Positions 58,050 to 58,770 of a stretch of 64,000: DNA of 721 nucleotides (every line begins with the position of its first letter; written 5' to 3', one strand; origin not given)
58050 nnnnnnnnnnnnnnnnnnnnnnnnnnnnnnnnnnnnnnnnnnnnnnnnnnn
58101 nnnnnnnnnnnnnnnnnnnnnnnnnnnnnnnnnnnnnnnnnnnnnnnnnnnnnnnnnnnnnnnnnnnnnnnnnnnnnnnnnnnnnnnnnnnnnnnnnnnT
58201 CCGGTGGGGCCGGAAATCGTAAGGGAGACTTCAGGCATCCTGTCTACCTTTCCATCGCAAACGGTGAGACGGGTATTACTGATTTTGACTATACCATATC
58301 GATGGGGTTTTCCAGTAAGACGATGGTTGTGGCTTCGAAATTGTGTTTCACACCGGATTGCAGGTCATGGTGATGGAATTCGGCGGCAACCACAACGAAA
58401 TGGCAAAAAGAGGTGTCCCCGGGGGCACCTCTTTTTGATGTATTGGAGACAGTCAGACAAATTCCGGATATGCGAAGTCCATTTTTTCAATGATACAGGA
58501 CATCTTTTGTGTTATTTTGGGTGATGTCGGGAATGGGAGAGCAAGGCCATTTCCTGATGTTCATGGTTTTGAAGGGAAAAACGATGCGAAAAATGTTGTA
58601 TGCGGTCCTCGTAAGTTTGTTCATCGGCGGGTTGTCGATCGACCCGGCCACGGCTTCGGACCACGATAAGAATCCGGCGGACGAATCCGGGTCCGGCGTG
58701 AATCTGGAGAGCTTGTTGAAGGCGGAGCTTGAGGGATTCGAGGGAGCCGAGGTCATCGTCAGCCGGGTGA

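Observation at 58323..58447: Candidate small RNA family, copy 2: hairpin terminator with no protein-coding gene to terminate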

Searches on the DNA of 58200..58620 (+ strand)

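Call 11: search_rna_families(source=window, start=58200, end=58620, threshold=evalue, max_evalue=10, show_alignments=3)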
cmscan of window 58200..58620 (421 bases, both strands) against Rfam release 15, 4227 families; matches with E-value up to 10: 7.
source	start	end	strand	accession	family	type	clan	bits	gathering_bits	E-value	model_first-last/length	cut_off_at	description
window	58483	58574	+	RF01505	Afu_264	Gene; snRNA; snoRNA; CD-box;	-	23.3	40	0.021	1-103/103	no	A. fumigatus snoRNA Afu_264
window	58399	58452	-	RF02066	STnc320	Gene; sRNA;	-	18.9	50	0.43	1-55/55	no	Salmonella enterica sRNA STnc320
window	58217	58310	+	RF01906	HOTAIR_3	Gene; lncRNA;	-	18.3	80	0.081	1-98/98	no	HOTAIR conserved region 3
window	58404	58442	+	RF02066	STnc320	Gene; sRNA;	-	15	50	3.6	17-55/55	no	Salmonella enterica sRNA STnc320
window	58509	58572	+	RF03797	mir-9235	Gene; miRNA;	-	13.7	95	9.6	1-70/70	no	mir-9235 microRNA precursor family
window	58404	58436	+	RF01408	sraL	Gene; sRNA;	-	13.6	39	1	109-141/142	no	sraL Hfq binding RNA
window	58261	58434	+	RF02799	CssrB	Gene; sRNA;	-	13.4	76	2.6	1-180/180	no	Chromosome-encoded Shigella sRNA B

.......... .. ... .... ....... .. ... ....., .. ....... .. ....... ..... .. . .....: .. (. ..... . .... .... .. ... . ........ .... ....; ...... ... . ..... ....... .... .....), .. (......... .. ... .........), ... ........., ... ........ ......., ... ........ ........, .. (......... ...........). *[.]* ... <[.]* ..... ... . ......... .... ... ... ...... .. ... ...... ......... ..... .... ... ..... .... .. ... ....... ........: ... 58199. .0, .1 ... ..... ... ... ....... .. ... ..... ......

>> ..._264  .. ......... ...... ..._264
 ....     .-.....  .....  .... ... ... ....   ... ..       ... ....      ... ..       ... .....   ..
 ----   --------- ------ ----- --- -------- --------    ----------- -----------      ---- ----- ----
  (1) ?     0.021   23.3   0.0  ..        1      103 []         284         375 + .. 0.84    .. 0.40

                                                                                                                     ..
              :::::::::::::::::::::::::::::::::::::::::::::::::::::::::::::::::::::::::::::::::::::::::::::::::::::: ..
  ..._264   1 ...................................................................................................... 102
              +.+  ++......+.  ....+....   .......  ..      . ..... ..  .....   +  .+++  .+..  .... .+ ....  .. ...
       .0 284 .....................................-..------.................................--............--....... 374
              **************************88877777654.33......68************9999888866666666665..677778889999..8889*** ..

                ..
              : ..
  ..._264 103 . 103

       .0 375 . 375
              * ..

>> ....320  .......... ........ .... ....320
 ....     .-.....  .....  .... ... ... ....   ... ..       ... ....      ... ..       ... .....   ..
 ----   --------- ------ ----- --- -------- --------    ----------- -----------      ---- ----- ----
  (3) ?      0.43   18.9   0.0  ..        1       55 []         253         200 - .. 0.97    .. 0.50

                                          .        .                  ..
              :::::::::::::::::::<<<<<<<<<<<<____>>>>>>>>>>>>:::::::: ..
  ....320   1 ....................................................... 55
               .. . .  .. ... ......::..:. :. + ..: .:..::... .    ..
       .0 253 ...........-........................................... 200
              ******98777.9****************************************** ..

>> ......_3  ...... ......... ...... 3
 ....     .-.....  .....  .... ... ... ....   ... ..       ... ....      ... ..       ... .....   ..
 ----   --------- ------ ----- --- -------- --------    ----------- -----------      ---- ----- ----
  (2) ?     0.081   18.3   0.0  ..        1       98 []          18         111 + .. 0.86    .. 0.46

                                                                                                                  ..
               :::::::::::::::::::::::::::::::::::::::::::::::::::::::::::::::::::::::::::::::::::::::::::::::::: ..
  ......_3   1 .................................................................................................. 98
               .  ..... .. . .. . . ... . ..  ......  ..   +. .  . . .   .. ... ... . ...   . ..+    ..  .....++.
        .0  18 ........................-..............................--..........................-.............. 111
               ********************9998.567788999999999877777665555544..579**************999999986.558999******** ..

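Call 64: build_rna_model(alignment_id=A3)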
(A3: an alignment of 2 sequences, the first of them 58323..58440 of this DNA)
Model R1 built from alignment A3 (2 sequences, 118 columns); structure: RNAalifold consensus.
model positions 118; base pairs 33; branch points 1; effective number of sequences 0.91; information 0.591 bits per position. Calibrated on 0.2 Mb of random sequence (short: E-values are rough).
structure used (alignment columns):
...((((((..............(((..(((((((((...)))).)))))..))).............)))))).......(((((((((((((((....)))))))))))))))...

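Call 65: search_with_rna_model(model_id=R1, source=window, filters=off, max_evalue=10)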
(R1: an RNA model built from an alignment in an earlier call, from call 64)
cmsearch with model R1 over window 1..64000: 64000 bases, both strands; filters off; matches with E-value up to 10: 26.
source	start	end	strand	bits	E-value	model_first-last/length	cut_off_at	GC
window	58323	58440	+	139.4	4.5e-30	1-118/118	no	0.51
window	42059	42174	+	135.7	3.2e-29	1-118/118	no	0.52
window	42137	42245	-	34.6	4.8e-06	1-118/118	no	0.58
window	58401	58482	-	33.8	7.5e-06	1-118/118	no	0.49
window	33810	33837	+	21.6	0.0046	85-112/118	no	0.57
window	33810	33837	-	21.6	0.0046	85-112/118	no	0.57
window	26003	26032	-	18.4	0.024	84-113/118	no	0.7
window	26003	26032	+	16.6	0.065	84-113/118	no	0.7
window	49232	49307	-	15.3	0.12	1-118/118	no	0.58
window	49207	49271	+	14.3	0.21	1-118/118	no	0.69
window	55508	55577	+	11.4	0.99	1-118/118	no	0.54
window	54622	54691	-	11.3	1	1-118/118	no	0.5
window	49449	49550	+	11.2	1.1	1-118/118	no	0.61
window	6462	6591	-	9.7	2.5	1-118/118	no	0.43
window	42337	42402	+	9.5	2.7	1-118/118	no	0.71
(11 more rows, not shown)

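Call 66: search_with_rna_model(model_id=R1, sources=[L004, L005, L050, L051, L052, L053, L003], filters=off, max_evalue=10)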
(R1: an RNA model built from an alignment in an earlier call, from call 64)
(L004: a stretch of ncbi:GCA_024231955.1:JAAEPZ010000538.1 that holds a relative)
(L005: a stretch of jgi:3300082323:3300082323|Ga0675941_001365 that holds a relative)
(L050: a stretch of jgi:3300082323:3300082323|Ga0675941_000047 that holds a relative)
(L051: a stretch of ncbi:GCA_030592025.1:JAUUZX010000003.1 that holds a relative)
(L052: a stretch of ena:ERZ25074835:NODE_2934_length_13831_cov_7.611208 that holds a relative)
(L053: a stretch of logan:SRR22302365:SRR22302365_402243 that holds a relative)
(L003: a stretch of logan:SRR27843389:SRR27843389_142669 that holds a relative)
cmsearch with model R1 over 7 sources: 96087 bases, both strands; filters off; matches with E-value up to 10: 16.
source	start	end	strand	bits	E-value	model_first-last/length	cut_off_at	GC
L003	2787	2814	+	26.6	0.00048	84-113/118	no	0.64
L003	2787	2814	-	26.6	0.00048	84-113/118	no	0.64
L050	529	639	+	15.5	0.17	1-118/118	no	0.59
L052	8558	8664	-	11.7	1.3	1-118/118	no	0.68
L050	601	670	-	11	1.9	1-118/118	no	0.57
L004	15027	15118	-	10.9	1.9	1-118/118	no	0.59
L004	15334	15417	-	10.7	2.1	1-118/118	no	0.63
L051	2134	2235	-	10.3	2.7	1-118/118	no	0.67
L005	7206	7320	+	10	3.1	1-118/118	no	0.56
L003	2554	2619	-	9.5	4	1-118/118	no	0.71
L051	2974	3038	+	9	5.3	1-118/118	no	0.75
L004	1935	2056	-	8.8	5.8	1-118/118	no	0.57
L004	14487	14570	-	8.8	5.8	1-118/118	no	0.68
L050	10749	10817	+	8.7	6.3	1-118/118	no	0.58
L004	9310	9431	+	8.4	7.3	1-118/118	no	0.53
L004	1001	1070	-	8.2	8.1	1-118/118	no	0.59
